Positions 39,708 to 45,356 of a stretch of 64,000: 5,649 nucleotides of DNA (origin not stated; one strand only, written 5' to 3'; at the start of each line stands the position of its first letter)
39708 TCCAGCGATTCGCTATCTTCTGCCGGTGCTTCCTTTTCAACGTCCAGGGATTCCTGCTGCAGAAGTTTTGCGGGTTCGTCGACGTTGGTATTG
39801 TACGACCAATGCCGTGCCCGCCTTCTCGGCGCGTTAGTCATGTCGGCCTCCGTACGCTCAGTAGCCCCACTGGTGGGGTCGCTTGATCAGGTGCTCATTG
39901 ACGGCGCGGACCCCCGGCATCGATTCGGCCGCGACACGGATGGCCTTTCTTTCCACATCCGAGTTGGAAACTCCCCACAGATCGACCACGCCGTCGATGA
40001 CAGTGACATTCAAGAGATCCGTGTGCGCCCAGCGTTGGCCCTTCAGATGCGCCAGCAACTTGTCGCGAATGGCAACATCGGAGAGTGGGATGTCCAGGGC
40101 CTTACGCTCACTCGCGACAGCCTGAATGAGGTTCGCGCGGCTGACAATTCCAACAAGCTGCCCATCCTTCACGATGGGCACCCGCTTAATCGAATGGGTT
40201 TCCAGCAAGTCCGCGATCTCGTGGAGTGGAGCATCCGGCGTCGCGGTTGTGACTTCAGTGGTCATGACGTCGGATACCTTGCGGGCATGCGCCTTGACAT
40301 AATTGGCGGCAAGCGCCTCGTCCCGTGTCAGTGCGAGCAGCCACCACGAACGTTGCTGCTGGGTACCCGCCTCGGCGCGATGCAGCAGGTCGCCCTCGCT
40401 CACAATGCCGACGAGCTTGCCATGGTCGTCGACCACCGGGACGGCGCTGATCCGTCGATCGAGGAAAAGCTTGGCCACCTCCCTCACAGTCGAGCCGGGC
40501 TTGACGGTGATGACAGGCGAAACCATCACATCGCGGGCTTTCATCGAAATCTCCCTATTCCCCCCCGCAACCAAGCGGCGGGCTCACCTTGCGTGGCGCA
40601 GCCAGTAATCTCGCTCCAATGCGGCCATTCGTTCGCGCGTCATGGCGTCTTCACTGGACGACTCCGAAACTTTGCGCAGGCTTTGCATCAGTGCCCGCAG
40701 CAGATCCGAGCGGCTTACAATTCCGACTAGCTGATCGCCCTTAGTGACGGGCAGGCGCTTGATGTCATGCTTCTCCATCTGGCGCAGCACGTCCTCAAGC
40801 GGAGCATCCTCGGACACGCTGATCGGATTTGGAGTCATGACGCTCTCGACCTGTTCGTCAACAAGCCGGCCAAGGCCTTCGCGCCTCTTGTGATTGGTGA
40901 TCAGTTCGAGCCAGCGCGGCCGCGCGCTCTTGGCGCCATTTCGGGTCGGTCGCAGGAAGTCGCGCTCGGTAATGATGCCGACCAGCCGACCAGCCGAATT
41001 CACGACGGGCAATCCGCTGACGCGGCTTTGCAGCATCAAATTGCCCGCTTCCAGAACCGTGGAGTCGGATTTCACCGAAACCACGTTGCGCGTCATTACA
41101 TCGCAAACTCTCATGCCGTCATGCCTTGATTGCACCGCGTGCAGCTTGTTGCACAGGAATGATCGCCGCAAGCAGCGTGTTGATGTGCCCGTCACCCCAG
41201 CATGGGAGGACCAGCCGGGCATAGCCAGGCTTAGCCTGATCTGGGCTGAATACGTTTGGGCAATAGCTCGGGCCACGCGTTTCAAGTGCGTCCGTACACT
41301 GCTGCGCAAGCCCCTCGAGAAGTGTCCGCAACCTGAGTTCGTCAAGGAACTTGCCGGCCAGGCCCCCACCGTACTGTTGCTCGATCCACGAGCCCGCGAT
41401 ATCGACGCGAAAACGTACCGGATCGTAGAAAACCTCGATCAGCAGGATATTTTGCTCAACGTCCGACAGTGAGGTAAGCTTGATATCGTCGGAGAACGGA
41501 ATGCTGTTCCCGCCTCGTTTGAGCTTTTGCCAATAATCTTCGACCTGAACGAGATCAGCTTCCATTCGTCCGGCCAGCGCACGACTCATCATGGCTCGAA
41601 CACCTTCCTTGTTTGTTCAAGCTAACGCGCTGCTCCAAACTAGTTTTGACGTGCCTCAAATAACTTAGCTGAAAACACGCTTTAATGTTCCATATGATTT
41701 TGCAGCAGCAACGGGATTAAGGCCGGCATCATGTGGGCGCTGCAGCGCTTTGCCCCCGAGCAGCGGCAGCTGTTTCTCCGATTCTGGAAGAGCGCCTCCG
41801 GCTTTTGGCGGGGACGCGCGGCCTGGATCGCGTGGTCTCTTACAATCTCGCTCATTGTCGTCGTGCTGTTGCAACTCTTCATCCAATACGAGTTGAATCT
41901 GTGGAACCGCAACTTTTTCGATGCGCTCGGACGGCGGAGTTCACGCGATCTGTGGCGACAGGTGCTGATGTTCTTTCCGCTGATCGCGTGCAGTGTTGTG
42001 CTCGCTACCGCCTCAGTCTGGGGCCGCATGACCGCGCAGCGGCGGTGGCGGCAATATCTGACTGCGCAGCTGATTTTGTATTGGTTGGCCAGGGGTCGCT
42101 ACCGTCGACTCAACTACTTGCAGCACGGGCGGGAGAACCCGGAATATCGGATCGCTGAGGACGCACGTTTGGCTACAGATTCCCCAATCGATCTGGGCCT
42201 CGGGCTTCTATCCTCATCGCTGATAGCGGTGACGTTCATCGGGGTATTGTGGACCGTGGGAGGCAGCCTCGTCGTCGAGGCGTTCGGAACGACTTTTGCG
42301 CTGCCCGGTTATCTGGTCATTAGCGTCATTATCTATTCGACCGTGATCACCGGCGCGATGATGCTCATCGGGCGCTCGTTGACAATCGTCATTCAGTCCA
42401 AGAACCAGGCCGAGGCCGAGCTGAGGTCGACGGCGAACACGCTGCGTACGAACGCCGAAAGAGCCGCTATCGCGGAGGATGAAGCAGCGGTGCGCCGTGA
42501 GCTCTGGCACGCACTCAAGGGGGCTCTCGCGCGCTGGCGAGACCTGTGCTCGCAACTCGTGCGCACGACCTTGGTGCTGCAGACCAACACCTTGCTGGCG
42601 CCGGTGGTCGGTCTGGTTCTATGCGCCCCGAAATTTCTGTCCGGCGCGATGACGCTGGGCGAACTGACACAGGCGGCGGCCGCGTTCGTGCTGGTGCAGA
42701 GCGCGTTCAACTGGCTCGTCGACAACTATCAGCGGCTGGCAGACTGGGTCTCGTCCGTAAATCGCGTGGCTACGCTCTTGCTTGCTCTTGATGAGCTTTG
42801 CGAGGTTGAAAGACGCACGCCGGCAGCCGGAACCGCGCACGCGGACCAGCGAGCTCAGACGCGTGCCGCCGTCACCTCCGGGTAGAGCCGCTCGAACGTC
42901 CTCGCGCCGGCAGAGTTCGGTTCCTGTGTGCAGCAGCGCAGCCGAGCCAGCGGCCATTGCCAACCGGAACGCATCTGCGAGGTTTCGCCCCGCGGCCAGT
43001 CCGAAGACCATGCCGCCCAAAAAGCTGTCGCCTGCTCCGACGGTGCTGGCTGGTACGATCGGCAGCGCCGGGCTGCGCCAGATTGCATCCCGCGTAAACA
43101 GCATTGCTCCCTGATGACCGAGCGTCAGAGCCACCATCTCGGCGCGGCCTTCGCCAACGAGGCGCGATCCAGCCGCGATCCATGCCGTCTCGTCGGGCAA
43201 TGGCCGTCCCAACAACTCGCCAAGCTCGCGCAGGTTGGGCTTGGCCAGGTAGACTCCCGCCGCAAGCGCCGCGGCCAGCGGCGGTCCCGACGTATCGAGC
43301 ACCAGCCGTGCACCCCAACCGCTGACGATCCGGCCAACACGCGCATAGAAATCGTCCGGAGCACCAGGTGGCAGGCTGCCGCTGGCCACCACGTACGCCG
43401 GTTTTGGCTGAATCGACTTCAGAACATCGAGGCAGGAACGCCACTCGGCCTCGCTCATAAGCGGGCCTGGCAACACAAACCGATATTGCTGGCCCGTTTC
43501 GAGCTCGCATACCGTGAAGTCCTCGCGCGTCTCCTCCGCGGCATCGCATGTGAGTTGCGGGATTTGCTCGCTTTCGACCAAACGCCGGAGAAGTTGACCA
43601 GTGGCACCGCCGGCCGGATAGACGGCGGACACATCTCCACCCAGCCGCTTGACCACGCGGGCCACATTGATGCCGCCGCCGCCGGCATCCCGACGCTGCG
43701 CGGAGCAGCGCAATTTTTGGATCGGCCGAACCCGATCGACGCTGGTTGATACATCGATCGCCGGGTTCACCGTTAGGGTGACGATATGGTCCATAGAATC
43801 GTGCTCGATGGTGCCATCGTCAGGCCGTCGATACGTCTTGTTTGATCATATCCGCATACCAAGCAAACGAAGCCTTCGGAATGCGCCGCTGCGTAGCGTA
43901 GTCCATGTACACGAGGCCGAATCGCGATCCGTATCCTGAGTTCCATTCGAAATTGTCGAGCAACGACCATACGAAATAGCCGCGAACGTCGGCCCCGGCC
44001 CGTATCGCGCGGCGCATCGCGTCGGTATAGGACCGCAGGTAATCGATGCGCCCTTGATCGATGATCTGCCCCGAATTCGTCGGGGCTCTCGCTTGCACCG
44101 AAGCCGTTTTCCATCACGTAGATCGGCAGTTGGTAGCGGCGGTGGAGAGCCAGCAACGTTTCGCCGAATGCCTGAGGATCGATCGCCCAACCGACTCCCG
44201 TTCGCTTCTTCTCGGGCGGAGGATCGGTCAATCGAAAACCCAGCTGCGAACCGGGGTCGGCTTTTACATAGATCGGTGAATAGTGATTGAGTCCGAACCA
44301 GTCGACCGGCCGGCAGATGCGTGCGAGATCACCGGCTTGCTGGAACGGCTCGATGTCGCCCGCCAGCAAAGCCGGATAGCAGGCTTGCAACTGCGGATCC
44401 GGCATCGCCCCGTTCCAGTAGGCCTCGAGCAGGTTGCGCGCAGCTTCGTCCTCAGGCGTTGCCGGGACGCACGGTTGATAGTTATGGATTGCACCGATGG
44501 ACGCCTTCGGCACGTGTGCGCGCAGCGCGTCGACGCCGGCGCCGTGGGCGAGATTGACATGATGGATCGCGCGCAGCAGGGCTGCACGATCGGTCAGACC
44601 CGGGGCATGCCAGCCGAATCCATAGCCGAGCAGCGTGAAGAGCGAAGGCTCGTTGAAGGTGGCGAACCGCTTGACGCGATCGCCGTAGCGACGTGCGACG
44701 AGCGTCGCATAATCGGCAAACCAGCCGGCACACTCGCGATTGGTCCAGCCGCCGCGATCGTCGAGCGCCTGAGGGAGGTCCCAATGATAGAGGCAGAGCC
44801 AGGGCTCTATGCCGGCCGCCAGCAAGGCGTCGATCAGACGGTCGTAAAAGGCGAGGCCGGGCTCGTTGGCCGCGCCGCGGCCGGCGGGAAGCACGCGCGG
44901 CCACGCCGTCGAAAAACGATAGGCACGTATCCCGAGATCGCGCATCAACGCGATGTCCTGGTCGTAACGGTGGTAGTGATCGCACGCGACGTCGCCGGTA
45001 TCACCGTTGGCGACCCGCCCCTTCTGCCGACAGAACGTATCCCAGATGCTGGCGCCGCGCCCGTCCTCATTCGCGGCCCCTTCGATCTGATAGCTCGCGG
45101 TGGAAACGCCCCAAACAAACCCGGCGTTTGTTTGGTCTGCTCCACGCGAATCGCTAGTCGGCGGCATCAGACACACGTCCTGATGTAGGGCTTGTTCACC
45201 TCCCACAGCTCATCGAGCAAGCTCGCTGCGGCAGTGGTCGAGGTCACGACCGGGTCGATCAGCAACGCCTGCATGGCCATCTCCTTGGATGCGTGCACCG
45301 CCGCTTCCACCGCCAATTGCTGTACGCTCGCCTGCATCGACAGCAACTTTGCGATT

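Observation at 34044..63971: A 30-kb FixLJ/FixK low-oxygen island with nine FixK-type boxes, all in intergenic regions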

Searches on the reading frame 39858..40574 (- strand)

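Call 7: search_protein_families(library=pfam, proteins=[window:39858-40574:-], max_evalue=0.01)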
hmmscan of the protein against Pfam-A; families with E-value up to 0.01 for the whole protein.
window:39858-40574:- (238 aa): 2 families
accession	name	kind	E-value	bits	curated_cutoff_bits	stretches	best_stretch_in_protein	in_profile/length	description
PF00571.33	CBS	-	6.6e-35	119.7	24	2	13-66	1-54/57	CBS domain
PF04972.22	BON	-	3.7e-10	40.4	27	1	165-229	1-65/69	BON domain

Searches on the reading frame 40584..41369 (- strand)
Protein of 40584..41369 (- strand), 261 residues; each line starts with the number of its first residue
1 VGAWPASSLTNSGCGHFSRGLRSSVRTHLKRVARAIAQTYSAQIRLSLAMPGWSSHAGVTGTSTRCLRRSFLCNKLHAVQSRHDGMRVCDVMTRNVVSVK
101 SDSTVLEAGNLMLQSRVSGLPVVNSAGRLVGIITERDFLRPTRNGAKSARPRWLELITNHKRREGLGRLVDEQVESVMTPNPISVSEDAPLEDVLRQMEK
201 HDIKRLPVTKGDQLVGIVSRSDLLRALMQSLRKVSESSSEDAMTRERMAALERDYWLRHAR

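Call 7: search_protein_families(library=pfam, proteins=[window:40584-41369:-], max_evalue=0.01)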
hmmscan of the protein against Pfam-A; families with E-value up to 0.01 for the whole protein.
window:40584-41369:- (261 aa): 1 family
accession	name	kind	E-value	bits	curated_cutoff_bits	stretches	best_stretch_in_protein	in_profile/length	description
PF00571.33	CBS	-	2.2e-37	127.6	24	2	174-228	1-56/57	CBS domain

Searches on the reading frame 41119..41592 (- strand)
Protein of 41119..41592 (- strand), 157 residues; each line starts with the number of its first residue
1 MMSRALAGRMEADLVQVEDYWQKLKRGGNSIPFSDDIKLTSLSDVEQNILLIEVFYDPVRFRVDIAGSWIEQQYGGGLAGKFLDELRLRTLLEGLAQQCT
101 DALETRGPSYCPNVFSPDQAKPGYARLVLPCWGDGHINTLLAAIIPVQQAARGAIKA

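Call 7: search_protein_families(library=pfam, proteins=[window:41119-41592:-], max_evalue=0.01)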
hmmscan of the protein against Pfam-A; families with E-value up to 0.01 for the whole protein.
window:41119-41592:- (157 aa): 0 families

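Call 56: search_solved_structures(query=window:41119-41592:-, max_evalue=1)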
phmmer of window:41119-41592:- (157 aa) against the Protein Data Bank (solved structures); distinct sequences matched with E-value up to 1: 0.

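Call 58: search_protein_families(library=pfam, proteins=[window:41119-41592:-], max_evalue=10)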
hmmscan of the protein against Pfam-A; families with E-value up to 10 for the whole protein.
window:41119-41592:- (157 aa): 1 family
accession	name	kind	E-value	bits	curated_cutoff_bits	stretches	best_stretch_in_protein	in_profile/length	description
PF07310.19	PAS_5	-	0.021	15.1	22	1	15-85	7-75/137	PAS domain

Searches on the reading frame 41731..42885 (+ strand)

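Call 7: search_protein_families(library=pfam, proteins=[window:41731-42885:+], max_evalue=0.01)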
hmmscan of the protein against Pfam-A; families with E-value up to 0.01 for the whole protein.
window:41731-42885:+ (384 aa): 2 families
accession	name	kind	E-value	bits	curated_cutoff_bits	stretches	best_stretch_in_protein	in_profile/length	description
PF06472.20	ABC_membrane_2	-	4.5e-23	82.5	24.4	1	34-302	13-268/269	ABC transporter transmembrane region 2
PF05992.17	SbmA_BacA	-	4.4e-18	66.2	24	1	31-346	3-307/315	SbmA/BacA-like family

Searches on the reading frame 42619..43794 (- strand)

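Call 7: search_protein_families(library=pfam, proteins=[window:42619-43794:-], max_evalue=0.01)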
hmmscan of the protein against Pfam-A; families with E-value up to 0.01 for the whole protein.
window:42619-43794:- (391 aa): 2 families
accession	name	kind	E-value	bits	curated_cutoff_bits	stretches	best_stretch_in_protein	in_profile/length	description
PF00294.29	PfkB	-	1.2e-46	159.9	25.8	1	13-295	12-298/302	pfkB family carbohydrate kinase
PF08543.17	Phos_pyr_kin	-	0.0012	18.8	27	1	161-282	100-227/246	Phosphomethylpyrimidine kinase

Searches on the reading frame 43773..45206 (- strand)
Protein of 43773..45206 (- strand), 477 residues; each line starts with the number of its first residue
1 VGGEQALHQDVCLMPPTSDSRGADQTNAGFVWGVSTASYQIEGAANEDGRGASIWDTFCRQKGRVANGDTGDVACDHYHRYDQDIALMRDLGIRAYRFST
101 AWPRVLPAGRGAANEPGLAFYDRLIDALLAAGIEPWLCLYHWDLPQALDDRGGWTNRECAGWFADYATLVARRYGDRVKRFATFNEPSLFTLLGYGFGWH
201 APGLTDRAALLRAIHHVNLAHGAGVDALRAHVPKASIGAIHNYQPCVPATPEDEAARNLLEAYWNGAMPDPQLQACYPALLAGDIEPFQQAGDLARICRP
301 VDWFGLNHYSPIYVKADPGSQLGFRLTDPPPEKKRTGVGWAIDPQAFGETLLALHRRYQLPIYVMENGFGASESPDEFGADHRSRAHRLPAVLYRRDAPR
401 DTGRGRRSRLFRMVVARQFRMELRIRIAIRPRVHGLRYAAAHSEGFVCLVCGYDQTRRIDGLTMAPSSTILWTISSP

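Call 7: search_protein_families(library=pfam, proteins=[window:43773-45206:-], max_evalue=0.01)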
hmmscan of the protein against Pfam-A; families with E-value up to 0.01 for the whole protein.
window:43773-45206:- (477 aa): 1 family
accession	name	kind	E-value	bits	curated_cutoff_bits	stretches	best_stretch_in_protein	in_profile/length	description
PF00232.24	Glyco_hydro_1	-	7.3e-113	377.8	22.6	1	27-375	6-369/453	Glycosyl hydrolase family 1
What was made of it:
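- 42619..46447 (-): GH4 glycosidase, GH1 beta-glucosidase and PfkB sugar kinase; probable operon. Pfam (call 7).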
